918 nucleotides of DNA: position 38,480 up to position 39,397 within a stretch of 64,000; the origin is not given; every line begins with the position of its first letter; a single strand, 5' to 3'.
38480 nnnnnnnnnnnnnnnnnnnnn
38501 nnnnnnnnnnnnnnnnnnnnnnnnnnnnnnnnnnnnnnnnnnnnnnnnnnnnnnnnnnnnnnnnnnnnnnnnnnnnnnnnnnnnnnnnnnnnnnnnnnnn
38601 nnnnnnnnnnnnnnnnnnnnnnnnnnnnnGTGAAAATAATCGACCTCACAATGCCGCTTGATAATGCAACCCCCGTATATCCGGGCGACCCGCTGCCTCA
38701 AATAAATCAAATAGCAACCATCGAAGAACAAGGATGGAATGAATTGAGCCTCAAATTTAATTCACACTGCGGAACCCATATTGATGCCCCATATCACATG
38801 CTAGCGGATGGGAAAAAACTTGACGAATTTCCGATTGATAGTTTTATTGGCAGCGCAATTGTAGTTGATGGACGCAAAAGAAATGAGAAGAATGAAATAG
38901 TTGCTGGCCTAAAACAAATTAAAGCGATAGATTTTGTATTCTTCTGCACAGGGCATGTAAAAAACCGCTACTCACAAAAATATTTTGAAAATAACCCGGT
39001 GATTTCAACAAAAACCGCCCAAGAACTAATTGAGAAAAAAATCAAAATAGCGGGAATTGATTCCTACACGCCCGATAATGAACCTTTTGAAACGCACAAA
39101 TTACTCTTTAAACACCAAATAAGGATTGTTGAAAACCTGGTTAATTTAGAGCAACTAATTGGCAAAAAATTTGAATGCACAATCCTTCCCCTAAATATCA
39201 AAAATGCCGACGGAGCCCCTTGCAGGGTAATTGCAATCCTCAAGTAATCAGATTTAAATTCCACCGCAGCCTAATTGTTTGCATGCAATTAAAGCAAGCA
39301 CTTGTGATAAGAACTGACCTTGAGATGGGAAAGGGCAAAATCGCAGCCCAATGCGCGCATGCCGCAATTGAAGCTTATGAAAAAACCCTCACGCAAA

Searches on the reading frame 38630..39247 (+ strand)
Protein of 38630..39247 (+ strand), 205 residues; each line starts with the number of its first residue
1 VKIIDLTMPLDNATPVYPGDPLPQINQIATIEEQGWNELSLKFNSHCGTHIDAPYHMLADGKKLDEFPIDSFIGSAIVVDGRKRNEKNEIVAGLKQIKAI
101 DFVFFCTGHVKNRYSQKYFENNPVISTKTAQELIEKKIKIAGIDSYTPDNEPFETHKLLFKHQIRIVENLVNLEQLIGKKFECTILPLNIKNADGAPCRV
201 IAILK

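Call 7: search_protein_families(library=pfam, proteins=[window:38630-39247:+], max_evalue=0.01)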
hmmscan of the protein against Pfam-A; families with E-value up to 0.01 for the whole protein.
window:38630-39247:+ (205 aa): 1 family
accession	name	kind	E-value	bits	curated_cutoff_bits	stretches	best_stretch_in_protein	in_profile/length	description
PF04199.19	Cyclase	-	3.7e-27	95.7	23.1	1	4-149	1-141/142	Putative cyclase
